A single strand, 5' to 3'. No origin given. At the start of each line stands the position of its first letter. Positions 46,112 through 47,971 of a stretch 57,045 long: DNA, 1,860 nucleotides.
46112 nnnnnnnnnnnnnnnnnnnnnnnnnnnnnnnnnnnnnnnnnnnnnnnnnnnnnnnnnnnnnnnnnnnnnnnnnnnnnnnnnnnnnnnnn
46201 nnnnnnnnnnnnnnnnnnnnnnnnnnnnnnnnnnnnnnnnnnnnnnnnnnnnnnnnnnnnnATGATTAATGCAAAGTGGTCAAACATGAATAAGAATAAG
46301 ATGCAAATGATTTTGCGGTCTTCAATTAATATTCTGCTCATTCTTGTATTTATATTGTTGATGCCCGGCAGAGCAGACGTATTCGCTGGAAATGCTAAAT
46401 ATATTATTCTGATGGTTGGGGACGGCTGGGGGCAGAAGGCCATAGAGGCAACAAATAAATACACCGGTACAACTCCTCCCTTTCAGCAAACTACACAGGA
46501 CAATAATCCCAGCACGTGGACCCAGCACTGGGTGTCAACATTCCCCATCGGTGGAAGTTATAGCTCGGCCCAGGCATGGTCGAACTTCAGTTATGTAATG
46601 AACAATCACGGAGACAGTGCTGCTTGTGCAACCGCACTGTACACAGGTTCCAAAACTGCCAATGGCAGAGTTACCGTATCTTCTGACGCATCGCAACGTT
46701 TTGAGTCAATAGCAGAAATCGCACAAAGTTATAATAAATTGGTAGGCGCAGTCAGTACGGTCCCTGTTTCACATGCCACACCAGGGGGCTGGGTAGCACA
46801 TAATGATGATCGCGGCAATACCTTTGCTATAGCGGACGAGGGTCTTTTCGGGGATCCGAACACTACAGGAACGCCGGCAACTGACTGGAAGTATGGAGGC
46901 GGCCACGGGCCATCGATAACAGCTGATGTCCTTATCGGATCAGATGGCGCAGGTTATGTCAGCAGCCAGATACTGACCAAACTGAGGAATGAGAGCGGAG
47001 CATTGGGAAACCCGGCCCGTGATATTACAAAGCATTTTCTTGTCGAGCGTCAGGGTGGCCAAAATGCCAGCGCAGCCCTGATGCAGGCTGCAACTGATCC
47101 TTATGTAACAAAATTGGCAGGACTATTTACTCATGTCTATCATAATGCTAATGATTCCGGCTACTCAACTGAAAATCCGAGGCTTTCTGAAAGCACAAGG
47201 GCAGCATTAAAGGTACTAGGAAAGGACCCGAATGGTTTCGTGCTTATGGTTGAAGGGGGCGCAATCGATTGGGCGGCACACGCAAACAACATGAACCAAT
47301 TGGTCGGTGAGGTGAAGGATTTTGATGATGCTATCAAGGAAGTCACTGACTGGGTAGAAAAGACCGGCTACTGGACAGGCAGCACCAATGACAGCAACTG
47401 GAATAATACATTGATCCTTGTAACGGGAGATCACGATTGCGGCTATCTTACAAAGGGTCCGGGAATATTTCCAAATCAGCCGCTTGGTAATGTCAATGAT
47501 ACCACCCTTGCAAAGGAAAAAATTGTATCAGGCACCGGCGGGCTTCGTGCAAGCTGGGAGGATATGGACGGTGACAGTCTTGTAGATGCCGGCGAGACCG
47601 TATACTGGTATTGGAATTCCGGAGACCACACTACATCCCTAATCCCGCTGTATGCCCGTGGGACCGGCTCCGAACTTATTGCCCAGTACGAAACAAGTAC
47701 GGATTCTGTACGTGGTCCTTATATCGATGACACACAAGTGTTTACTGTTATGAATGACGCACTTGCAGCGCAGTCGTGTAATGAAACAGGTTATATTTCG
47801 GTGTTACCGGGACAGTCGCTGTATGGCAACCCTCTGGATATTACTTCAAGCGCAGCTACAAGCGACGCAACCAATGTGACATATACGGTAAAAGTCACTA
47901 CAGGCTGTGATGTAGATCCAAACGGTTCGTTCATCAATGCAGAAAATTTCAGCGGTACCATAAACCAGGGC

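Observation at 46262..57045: Unlisted giant ORF (>3594 codons, open at the window edge): alkaline-phosphatase head fused to CBM-like, Ig-like and Calx-beta arrays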

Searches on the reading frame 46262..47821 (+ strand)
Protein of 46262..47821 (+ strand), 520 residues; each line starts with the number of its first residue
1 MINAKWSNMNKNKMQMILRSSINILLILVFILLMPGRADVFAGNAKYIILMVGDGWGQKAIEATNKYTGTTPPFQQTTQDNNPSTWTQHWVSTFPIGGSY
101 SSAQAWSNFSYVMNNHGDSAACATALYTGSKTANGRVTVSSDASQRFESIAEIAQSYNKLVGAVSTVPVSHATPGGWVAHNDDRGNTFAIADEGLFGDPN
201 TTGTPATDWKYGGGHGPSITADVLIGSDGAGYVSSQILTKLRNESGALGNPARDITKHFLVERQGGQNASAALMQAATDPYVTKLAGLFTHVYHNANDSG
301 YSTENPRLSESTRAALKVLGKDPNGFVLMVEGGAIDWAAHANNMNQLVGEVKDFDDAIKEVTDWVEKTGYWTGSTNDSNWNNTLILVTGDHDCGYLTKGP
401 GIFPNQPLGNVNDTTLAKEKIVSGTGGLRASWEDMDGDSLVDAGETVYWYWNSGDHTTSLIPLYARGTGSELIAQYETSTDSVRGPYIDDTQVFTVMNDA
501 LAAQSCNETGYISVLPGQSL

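Call 7: search_solved_structures(query=window:46262-47821:+, max_evalue=0.001, show_alignments=2)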
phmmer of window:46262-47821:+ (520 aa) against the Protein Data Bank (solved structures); distinct sequences matched with E-value up to 0.001: 55.
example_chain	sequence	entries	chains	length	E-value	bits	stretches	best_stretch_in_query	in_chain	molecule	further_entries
7qow_A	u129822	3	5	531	1.9e-23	86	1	39-394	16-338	Alkaline phosphatase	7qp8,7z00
6qsq_A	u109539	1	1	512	8e-23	83.9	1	46-394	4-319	Alkaline phosphatase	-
6t26_A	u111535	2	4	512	1e-22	83.5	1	46-394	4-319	Alkaline phosphatase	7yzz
3e2d_A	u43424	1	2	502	1.2e-22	83.3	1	46-394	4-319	Alkaline phosphatase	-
3wbh_A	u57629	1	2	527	1.7e-22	82.8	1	37-394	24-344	Alkaline phosphatase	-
2iuc_A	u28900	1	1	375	1.6e-21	79.6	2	307-397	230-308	ALKALINE PHOSPHATASE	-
2iuc_B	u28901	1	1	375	1.3e-20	76.6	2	308-397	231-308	ALKALINE PHOSPHATASE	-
2w5x_A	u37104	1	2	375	1.4e-20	76.5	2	308-397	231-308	ALKALINE PHOSPHATASE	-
2w5v_A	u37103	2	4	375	2.1e-20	75.9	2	308-397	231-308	ALKALINE PHOSPHATASE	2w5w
3a52_A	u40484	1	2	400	1.9e-19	72.7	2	110-199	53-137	Cold-active alkaline phosphatase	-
1y7a_A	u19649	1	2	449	3.8e-18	68.5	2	305-387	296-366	Alkaline phosphatase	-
1zeb_A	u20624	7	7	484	8.4e-18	67.3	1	146-391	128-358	Alkaline phosphatase | Alkaline phosphatase, placental type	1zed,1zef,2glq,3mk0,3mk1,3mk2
1ew2_A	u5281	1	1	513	8.8e-18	67.3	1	146-391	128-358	PHOSPHATASE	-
4kjd_A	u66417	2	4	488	9.2e-18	67.2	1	251-410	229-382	Intestinal-type alkaline phosphatase 1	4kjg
1ani_A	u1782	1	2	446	1.7e-16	63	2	305-387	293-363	ALKALINE PHOSPHATASE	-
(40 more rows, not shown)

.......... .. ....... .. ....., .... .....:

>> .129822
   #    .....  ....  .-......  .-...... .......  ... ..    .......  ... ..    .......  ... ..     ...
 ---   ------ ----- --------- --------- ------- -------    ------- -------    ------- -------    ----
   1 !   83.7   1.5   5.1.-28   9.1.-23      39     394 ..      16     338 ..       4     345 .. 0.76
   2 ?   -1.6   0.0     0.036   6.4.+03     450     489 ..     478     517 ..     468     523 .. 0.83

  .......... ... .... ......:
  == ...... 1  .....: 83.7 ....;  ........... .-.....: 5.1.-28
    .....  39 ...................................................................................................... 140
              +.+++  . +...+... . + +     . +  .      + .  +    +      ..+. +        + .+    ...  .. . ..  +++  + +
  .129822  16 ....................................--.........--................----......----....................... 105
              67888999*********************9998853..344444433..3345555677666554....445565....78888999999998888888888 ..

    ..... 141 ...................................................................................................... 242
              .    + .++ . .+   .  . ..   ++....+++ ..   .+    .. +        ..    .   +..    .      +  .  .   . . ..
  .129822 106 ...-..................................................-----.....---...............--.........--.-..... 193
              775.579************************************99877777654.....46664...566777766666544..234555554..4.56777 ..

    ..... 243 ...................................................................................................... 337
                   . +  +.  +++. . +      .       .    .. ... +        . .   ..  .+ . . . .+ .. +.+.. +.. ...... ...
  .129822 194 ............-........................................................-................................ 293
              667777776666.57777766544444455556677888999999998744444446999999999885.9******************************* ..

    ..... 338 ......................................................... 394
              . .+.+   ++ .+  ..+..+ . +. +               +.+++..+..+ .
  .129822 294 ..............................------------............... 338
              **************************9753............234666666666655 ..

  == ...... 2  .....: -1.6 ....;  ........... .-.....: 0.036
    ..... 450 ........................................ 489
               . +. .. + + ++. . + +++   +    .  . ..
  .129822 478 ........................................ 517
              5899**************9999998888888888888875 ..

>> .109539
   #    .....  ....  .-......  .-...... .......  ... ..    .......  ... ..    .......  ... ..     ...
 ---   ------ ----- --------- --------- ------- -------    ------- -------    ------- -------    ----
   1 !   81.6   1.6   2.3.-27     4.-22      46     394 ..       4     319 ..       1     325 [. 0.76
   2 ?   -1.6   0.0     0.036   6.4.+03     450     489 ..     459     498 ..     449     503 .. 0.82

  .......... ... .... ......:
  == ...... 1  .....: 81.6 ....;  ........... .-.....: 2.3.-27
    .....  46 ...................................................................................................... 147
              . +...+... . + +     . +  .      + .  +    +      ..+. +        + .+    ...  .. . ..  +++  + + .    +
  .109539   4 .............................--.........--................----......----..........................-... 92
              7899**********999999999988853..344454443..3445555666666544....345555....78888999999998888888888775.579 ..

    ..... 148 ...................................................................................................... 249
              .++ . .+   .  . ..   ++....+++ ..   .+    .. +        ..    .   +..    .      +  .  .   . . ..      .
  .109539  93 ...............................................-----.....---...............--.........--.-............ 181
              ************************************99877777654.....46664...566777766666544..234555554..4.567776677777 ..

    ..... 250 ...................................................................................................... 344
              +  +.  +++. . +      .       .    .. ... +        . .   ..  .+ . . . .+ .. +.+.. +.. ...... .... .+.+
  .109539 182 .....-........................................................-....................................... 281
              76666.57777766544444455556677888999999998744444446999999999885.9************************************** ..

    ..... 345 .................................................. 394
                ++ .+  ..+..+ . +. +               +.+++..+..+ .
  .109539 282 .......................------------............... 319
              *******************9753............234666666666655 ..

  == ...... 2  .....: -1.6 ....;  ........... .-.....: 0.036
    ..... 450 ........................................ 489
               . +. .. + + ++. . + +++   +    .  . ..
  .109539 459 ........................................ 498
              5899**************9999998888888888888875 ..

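Call 9: find_homologous_proteins(query=window:46262-47821:+, max_evalue=1e-10)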
Query window:46262-47821:+ (520 aa): 312 proteins with E <= 1e-10 among 8000 candidates; the best 120 are listed.
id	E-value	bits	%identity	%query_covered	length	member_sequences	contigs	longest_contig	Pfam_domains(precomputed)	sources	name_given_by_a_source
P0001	2.2e-217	741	67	100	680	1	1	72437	PF00245.26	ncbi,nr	ncbi:MAG: alkaline phosphatase [Nitrospirae bacterium]|nr:alkaline phosphatase [Nitrospirota bacteri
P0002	2.2e-203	695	63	99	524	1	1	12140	PF00245.26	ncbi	ncbi:MAG: hypothetical protein C4538_00840, partial [Nitrospiraceae bacterium]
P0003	5.9e-187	640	61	94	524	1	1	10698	PF00245.26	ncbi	ncbi:MAG: alkaline phosphatase, partial [Nitrospirota bacterium]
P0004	4.5e-184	631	59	93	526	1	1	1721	PF00245.26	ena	-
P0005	1.4e-183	629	61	94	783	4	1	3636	PF13205.13,PF07953.21,PF13385.14,PF00245.26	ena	-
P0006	4.9e-182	624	63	89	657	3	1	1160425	PF13205.13,PF00245.26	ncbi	-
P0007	3.4e-177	608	62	89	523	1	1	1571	PF00245.26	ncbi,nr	ncbi:MAG: alkaline phosphatase, partial [Taibaiella sp.]|nr:alkaline phosphatase [Taibaiella sp.]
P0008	1.5e-175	603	58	94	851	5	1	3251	PF13205.13,PF07953.21,PF13385.14,PF00245.26,PF26198.1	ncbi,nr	ncbi:MAG: alkaline phosphatase, partial [Taibaiella sp.]|nr:alkaline phosphatase [Taibaiella sp.]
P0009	6.6e-171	587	71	74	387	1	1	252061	PF00245.26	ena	-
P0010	5.7e-168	578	58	91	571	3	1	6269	PF00245.26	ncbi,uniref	ncbi:MAG: alkaline phosphatase, partial [Candidatus Loosdrechtia sp.]|uniref:alkaline phosphatase n=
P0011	9.5e-168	577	60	88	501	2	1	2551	PF00245.26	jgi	jgi:alkaline phosphatase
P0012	1.0e-166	574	61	86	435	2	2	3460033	PF00245.26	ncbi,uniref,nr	ncbi:MAG: alkaline phosphatase [Candidatus Loosdrechtia sp.]|uniref:alkaline phosphatase n=1 Tax=Can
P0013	1.6e-163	563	54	96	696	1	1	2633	PF17963.8,PF17892.8,PF17803.8,PF00245.26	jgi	jgi:alkaline phosphatase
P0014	2.5e-162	559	56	92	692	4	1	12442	PF17963.8,PF17892.8,PF17803.8,PF00245.26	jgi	jgi:alkaline phosphatase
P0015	1.0e-161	557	54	96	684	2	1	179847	PF10342.16,PF00245.26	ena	-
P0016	2.7e-161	556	56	94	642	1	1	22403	PF00245.26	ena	-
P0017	7.5e-161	554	55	93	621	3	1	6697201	PF00245.26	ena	-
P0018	5.8e-159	548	55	95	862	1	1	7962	PF17963.8,PF17892.8,PF17803.8,PF00245.26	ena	-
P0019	4.6e-157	542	54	91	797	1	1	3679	PF00245.26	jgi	jgi:alkaline phosphatase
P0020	5.3e-157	542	54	96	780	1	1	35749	PF00245.26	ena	-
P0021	6.0e-154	531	53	96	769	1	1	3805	PF13205.13,PF00245.26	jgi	jgi:alkaline phosphatase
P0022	2.4e-152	526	52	89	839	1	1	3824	PF00245.26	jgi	jgi:alkaline phosphatase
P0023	4.2e-152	525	55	89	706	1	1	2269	PF00245.26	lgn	-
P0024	5.4e-150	518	55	87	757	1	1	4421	PF03160.21,PF13385.14,PF00245.26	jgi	jgi:alkaline phosphatase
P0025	5.1e-148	512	54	87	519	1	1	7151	PF00245.26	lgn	-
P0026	1.4e-146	507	51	96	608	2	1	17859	PF17957.8,PF00245.26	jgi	jgi:alkaline phosphatase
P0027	3.9e-145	502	53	92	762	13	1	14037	PF17963.8,PF17892.8,PF17803.8,PF00245.26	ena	-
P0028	2.4e-142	493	58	79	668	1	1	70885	PF17963.8,PF17892.8,PF17803.8,PF00245.26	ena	-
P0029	7.4e-141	488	50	93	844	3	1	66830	PF17963.8,PF17892.8,PF17803.8,PF00245.26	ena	-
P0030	9.3e-139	481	51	90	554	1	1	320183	PF00245.26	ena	-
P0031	1.2e-138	481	52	87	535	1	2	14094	PF00245.26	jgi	jgi:alkaline phosphatase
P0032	1.7e-138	481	51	90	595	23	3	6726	PF00245.26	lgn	-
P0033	1.7e-138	480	51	94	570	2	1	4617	PF00801.27,PF00245.26,PF18911.7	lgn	-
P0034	2.7e-138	480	56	82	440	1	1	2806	PF00245.26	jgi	jgi:alkaline phosphatase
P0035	9.1e-137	475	49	92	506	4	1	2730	PF00245.26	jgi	jgi:alkaline phosphatase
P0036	2.9e-136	473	56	79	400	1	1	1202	PF00245.26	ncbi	ncbi:MAG: alkaline phosphatase, partial [Nitrospirae bacterium]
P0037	5.1e-136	472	50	92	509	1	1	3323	PF00245.26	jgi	-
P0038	5.7e-136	472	50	93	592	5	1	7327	PF00245.26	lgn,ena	-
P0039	9.8e-135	468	51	89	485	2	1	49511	PF00245.26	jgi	jgi:alkaline phosphatase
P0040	1.5e-133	464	51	88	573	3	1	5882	PF00245.26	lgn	-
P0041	3.4e-133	463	50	88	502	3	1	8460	PF00245.26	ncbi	-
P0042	7.9e-133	462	51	87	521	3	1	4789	PF00245.26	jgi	jgi:alkaline phosphatase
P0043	1.7e-132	461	50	91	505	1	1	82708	PF00245.26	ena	-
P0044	3.3e-132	460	51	87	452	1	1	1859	PF00245.26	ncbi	-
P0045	3.5e-132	460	43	100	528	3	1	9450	PF00245.26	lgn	-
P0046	1.2e-131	458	50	90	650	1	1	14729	PF00245.26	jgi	jgi:alkaline phosphatase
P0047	1.6e-131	457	49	89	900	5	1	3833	PF00245.26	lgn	-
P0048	1.8e-131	457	49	88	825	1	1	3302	PF00245.26,PF00188.33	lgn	-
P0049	5.3e-131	456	45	95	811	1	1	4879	PF03781.23,PF00245.26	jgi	jgi:alkaline phosphatase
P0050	1.8e-130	454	51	88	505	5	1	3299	PF00245.26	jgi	jgi:alkaline phosphatase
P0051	2.2e-130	454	51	86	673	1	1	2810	PF00245.26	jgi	jgi:alkaline phosphatase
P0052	3.0e-130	453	51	87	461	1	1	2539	PF00245.26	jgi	jgi:alkaline phosphatase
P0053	4.9e-130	453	51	88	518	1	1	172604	PF00245.26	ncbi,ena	-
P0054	5.3e-130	452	47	89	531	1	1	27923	PF00245.26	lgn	-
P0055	5.7e-130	452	58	74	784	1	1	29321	PF13205.13,PF17957.8,PF00245.26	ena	-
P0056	8.6e-130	452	50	91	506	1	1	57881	PF00245.26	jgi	jgi:alkaline phosphatase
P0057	1.0e-129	452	47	94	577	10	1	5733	PF00245.26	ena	-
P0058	2.7e-129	450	50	89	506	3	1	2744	PF00245.26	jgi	jgi:alkaline phosphatase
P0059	2.8e-129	450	49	91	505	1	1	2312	PF00245.26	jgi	jgi:alkaline phosphatase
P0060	3.3e-129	450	50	88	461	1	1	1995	PF00245.26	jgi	jgi:alkaline phosphatase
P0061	5.0e-129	449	49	89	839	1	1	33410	PF00245.26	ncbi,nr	ncbi:MAG: hypothetical protein GY803_13380 [Chloroflexi bacterium]|nr:hypothetical protein [Chlorofl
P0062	6.0e-129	449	50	90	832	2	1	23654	PF17963.8,PF17892.8,PF17803.8,PF00245.26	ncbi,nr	ncbi:MAG: hypothetical protein SCALA701_00510 [Candidatus Scalindua sp.]|nr:MAG: hypothetical protei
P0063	7.6e-129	449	51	87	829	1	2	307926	PF00245.26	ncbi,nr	ncbi:MAG: alkaline phosphatase [Ardenticatenaceae bacterium]|nr:alkaline phosphatase [Ardenticatenac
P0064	7.8e-129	449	46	97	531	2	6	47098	PF00245.26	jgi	jgi:alkaline phosphatase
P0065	8.6e-129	448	50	88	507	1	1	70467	PF00245.26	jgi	jgi:alkaline phosphatase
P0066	9.3e-129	448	47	94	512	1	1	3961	PF00245.26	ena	-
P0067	1.4e-128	448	50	91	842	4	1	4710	PF00245.26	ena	-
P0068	1.8e-128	447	49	88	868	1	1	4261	PF00245.26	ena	-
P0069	3.2e-128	447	49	87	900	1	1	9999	PF00245.26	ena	-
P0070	3.4e-128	446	49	88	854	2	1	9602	PF00245.26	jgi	jgi:alkaline phosphatase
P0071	4.0e-128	446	49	91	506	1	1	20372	PF00245.26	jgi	jgi:alkaline phosphatase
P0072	4.1e-128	446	50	88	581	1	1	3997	PF00245.26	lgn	-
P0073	7.6e-128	445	49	88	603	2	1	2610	PF00245.26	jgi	jgi:alkaline phosphatase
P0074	1.4e-127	444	50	45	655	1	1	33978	PF11617.14,PF00245.26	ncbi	ncbi:MAG: hypothetical protein C4538_05470, partial [Nitrospiraceae bacterium]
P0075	1.7e-127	444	48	94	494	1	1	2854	PF00245.26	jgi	-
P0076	3.3e-127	443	49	87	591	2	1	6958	PF00245.26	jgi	jgi:alkaline phosphatase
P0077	8.8e-127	442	48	87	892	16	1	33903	PF00245.26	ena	-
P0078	1.5e-126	441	49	87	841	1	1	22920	PF00245.26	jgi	jgi:alkaline phosphatase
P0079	1.7e-126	441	46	92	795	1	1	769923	PF03781.23,PF00245.26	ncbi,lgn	ncbi:MAG: SUMF1/EgtB/PvdO family nonheme iron enzyme [Deltaproteobacteria bacterium]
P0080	1.7e-126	441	48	88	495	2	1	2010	PF00245.26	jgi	jgi:alkaline phosphatase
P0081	2.0e-126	441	49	89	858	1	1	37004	PF00245.26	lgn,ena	-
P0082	2.2e-126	441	49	88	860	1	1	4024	PF00245.26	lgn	-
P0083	3.2e-126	440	49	88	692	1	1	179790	PF00245.26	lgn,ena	-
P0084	3.2e-126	440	49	93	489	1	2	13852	PF00245.26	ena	-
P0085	3.8e-126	440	49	88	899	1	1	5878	PF00245.26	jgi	jgi:alkaline phosphatase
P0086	7.2e-126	439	49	88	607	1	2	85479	PF00245.26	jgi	-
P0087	1.1e-125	438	48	88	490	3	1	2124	PF00245.26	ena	-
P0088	1.2e-125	438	47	92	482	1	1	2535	PF00245.26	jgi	jgi:alkaline phosphatase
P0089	2.2e-125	437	49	92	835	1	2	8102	PF00245.26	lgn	-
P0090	2.7e-125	437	47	92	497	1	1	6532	PF00245.26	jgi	-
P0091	1.1e-124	435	49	88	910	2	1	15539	PF00245.26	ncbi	-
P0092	3.4e-124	433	47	92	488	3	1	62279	PF00245.26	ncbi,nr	ncbi:MAG: alkaline phosphatase [Anaerolineales bacterium]|nr:alkaline phosphatase [Anaerolineales ba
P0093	5.4e-124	433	49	88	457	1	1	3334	PF00245.26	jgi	-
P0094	5.5e-124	433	43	98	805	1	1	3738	PF03781.23,PF00245.26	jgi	jgi:alkaline phosphatase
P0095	8.4e-124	432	45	98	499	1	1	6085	PF00245.26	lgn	-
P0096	1.0e-123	432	49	88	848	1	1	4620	PF00245.26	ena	-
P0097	1.4e-123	431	47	93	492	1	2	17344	PF00245.26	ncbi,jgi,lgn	-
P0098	1.4e-123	431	49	88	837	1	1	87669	PF00245.26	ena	-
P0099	1.5e-123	431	46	93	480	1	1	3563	PF00245.26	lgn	-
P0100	1.9e-123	431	45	93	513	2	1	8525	PF00245.26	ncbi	-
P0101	2.7e-123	430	50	87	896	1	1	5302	PF00245.26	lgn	-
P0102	6.5e-123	429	45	96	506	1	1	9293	PF00245.26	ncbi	-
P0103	9.3e-123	429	58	69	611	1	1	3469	PF00245.26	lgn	-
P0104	1.9e-122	428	48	87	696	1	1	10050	PF00245.26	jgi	-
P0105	2.0e-122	427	47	93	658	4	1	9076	PF00245.26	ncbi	ncbi:MAG: alkaline phosphatase [Anaerolineales bacterium]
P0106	2.1e-122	427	46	88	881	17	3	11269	PF00245.26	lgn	-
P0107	2.5e-122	427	55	73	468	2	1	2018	PF00245.26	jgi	jgi:alkaline phosphatase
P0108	5.3e-122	426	48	90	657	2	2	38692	PF00245.26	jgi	-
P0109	6.0e-122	426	48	88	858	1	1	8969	PF00245.26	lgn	-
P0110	6.4e-122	426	46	92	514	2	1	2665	PF00245.26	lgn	-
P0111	6.5e-122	426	46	89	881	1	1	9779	PF00245.26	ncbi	ncbi:MAG TPA: alkaline phosphatase [Anaerolineales bacterium]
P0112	6.8e-122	426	48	89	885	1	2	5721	PF00245.26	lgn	-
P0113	7.3e-122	426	47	90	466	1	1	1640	PF00245.26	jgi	jgi:alkaline phosphatase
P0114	1.1e-121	425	46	91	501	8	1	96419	PF00245.26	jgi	-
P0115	3.9e-121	423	44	97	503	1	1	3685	PF00245.26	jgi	jgi:alkaline phosphatase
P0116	1.3e-120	421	46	89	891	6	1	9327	PF00245.26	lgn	-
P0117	2.1e-120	421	46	94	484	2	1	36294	PF00245.26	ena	-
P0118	6.7e-120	419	48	88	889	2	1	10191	PF00245.26,PF00188.33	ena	-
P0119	1.1e-119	418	47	88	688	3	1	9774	PF00245.26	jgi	jgi:alkaline phosphatase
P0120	2.3e-119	417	47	93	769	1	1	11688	PF17963.8,PF13860.13,PF00245.26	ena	-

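Call 22: search_protein_families(library=ncbifam, proteins=[window:46262-47821:+], max_evalue=0.00001)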
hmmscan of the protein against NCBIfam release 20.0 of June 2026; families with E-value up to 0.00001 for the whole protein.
window:46262-47821:+ (520 aa): 1 family
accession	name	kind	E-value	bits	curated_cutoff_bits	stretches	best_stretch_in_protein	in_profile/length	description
NF007810.0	PRK10518.1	equivalog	8e-26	90.8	540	2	295-392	316-400/482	alkaline phosphatase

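Call 28: find_related_loci(query=window:46262-47821:+, collection=genome_contigs, flank=10000)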
Query window:46262-47821:+ (520 aa) in genome_contigs; peptide patterns used: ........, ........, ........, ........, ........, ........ (x = any residue, [..] = any of these).
19 stretches matched a pattern; 10 encode a relative of the query (tblastn E <= 1e-3); 10 distinct loci.
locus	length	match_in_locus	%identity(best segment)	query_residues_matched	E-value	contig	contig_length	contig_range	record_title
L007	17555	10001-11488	66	12-520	0e+0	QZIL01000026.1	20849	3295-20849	MAG: Nitrospiraceae bacterium isolate SURF_66 Ga0104751_1003814, whole genome shotgun sequence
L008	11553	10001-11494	63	6-520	0e+0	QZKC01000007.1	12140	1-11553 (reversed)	MAG: Nitrospiraceae bacterium isolate SURF_23 Ga0104751_1007265, whole genome shotgun sequence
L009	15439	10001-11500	60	1-520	0e+0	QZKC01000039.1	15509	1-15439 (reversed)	MAG: Nitrospiraceae bacterium isolate SURF_23 Ga0104751_1005521, whole genome shotgun sequence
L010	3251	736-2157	58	14-502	0e+0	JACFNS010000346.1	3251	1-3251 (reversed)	MAG: Taibaiella sp. isolate BROCD030 NODE_12144_length_3251_cov_3.594180, whole genome shotgun sequence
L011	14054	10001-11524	54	1-520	0e+0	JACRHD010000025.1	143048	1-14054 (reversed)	MAG: Nitrospirae bacterium isolate NC_groundwater_1768_Pr3_B-0.1um_50_19 SR-2_scaffold_141_1135206, whole genome shotgun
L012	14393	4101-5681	51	18-520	4e-167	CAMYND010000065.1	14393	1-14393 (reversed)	MAG: Thermodesulfovibrionia bacterium isolate FCS_M_Nitrospinota_09 genome assembly, contig: scaffold_4141, whole genome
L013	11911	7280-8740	53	29-520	4e-168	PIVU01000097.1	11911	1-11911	MAG: Nitrospirae bacterium isolate Glo_13 GloG15_CONTIG6860, whole genome shotgun sequence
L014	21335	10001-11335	63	43-503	0e+0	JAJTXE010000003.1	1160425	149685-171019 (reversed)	MAG: Candidatus Brocadia sp. isolate DTUAMX2 3-Genome30, whole genome shotgun sequence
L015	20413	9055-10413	53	39-501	4e-76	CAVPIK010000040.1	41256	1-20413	MAG: uncultured Chloroflexia bacterium isolate MFD09964.bin.2.163 genome assembly, contig: contig_72791, whole genome sh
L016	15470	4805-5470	25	118-397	2e-15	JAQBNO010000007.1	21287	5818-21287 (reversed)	MAG: Segetibacter sp. isolate RYN_295 scaffold_718836, whole genome shotgun sequence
